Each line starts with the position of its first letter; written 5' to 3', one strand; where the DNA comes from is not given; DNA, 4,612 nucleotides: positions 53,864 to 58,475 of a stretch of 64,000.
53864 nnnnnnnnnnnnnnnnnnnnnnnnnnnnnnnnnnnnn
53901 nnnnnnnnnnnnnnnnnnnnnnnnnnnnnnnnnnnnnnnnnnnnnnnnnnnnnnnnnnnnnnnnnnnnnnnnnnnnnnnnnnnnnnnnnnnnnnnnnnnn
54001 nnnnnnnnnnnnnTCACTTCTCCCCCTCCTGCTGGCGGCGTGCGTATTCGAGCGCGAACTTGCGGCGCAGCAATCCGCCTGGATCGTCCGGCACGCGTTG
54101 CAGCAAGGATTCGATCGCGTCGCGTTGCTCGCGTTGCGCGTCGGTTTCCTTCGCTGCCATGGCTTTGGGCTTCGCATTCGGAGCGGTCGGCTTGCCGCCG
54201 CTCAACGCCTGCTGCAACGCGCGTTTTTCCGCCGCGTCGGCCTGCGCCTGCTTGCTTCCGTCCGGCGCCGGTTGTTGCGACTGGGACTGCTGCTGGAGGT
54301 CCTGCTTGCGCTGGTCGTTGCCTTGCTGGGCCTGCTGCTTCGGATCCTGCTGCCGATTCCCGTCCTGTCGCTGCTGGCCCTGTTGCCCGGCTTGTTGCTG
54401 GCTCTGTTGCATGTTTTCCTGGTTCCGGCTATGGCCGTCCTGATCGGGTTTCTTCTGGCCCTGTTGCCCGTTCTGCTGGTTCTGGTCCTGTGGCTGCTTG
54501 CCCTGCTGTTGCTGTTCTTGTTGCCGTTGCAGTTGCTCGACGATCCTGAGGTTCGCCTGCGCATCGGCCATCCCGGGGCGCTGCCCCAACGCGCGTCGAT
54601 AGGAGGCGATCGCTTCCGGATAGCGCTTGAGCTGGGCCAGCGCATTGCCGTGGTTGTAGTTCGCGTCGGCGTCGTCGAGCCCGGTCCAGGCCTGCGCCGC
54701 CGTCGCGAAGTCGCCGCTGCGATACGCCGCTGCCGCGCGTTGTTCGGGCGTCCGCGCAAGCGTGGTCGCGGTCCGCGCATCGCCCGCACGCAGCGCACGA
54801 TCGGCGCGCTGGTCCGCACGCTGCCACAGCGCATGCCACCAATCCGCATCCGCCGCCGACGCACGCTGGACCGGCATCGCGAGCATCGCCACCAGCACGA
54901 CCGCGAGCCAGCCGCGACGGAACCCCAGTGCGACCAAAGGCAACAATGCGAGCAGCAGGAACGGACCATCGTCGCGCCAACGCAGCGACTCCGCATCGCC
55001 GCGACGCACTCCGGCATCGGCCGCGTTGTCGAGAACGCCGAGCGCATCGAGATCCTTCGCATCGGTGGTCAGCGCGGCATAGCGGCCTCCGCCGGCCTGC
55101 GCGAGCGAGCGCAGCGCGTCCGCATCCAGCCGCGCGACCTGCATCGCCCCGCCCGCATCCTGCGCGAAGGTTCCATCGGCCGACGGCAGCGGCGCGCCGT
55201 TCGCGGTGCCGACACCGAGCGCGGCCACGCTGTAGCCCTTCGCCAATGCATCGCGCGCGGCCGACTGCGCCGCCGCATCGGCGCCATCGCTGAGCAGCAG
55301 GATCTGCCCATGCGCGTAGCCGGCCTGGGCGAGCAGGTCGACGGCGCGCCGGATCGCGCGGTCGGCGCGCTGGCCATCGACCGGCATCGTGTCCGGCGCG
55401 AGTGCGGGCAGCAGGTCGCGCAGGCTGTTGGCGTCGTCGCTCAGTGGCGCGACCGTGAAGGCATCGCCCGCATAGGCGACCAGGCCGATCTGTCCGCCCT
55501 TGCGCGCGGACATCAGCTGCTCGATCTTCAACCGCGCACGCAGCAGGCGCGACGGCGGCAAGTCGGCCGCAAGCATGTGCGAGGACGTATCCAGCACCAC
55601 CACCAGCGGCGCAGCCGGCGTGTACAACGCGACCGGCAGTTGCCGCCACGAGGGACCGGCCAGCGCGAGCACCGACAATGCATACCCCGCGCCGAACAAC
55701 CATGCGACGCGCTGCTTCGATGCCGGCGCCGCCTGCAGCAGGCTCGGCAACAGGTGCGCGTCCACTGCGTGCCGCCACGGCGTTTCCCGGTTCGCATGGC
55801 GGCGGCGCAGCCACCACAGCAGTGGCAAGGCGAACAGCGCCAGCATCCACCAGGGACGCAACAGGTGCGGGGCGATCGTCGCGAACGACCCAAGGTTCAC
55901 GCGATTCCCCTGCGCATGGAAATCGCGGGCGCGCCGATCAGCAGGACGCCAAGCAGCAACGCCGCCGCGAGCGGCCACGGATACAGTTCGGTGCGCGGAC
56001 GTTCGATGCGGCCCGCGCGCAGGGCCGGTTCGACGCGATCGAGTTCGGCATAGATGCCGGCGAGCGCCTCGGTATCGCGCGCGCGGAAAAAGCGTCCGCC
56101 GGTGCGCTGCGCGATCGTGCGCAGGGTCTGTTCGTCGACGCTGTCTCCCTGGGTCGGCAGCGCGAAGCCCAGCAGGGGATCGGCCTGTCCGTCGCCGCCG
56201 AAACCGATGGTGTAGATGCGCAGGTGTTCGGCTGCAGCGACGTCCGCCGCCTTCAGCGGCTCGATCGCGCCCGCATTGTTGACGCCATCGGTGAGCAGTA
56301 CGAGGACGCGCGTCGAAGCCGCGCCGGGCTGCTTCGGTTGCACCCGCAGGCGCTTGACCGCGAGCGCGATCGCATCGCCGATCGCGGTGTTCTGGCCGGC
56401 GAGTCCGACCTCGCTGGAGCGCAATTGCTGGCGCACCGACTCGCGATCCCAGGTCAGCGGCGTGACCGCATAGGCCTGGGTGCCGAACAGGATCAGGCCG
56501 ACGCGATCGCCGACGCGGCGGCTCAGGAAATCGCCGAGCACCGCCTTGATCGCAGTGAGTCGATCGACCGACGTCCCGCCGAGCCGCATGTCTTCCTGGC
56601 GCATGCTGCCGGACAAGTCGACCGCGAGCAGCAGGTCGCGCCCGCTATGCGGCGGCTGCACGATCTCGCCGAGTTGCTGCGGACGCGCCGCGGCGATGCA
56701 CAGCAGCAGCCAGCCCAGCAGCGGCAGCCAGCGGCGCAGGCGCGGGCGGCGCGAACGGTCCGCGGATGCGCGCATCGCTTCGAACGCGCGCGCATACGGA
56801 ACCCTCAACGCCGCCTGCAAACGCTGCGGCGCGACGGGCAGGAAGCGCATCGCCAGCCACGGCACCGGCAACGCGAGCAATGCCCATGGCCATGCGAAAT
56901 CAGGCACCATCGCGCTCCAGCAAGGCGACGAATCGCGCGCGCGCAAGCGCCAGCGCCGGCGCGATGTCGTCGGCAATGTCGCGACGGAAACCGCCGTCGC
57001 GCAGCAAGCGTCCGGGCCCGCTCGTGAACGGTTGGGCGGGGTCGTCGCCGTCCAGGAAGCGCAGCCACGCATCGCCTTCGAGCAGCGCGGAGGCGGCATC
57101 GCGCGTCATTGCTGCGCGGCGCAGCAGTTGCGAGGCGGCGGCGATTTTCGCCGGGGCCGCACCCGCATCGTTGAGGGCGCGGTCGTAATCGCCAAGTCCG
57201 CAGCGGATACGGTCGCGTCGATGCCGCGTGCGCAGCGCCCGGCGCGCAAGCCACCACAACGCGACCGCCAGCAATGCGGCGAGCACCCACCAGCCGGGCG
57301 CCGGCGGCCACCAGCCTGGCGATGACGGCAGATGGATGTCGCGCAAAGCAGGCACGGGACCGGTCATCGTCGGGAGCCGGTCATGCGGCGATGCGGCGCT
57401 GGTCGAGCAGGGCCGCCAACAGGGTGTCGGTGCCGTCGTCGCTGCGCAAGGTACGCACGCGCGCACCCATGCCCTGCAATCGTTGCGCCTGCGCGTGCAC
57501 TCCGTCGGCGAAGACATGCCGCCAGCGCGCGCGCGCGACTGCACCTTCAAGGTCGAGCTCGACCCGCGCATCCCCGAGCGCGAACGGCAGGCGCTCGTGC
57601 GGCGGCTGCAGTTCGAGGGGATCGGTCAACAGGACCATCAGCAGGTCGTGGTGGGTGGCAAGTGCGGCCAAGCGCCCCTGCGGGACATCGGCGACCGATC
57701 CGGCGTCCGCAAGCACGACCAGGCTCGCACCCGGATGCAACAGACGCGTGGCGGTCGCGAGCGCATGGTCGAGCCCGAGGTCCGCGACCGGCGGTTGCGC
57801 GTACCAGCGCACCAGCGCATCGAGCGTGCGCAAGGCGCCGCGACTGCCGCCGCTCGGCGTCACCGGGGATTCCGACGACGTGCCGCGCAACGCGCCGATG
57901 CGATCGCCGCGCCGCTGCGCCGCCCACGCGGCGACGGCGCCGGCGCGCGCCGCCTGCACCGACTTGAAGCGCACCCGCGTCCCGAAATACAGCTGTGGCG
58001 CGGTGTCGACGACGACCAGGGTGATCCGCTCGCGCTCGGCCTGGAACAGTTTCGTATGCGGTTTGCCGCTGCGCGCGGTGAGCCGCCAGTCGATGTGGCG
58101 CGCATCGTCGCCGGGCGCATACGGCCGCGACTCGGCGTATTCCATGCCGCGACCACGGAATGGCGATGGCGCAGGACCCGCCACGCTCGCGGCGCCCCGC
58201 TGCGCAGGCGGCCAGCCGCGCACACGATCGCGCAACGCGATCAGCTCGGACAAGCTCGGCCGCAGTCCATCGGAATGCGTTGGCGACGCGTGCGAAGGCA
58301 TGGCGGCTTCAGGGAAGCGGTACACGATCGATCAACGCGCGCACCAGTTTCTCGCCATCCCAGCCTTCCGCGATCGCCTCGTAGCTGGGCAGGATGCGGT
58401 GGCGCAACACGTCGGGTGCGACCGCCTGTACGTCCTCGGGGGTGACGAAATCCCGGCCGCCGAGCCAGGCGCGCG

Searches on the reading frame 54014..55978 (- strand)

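Call 88: search_protein_families(library=pfam, proteins=[window:54014-55978:-], max_evalue=0.00001)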
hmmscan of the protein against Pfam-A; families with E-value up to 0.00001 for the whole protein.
window:54014-55978:- (654 aa): 2 families
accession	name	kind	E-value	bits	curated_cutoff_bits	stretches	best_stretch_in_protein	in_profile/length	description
PF13519.12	VWA_2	-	1.9e-13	51.4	27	1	125-232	1-106/107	von Willebrand factor type A domain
PF00092.34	VWA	-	7e-08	33.3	23.8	1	125-261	2-144/174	von Willebrand factor type A domain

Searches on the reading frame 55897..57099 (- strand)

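Call 88: search_protein_families(library=pfam, proteins=[window:55897-57099:-], max_evalue=0.00001)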
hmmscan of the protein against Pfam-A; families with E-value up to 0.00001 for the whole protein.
window:55897-57099:- (400 aa): 3 families
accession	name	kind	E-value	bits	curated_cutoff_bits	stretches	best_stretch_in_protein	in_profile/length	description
PF00092.34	VWA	-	1.5e-21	77.8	23.8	1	155-350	1-172/174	von Willebrand factor type A domain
PF13519.12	VWA_2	-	1.6e-16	61.3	27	1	156-272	1-106/107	von Willebrand factor type A domain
PF06707.17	DUF1194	-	3e-06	27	27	0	220-295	78-149/206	Protein of unknown function (DUF1194)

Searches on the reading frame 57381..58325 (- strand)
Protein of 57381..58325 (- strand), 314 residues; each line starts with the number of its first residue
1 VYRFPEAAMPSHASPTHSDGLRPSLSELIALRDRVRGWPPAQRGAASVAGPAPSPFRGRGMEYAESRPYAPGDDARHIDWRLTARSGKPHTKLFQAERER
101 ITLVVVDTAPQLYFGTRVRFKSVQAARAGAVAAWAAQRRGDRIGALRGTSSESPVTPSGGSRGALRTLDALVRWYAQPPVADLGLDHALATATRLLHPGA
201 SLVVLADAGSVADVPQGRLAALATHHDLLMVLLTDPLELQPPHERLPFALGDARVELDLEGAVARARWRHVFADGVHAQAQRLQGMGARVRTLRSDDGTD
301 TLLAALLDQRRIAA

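Call 88: search_protein_families(library=pfam, proteins=[window:57381-58325:-], max_evalue=0.00001)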
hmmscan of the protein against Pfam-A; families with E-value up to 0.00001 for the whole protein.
window:57381-58325:- (314 aa): 1 family
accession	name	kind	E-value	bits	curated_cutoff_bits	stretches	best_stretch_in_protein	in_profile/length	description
PF01882.25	DUF58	-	4.5e-31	108.2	23.4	1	65-279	1-213/216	Protein of unknown function DUF58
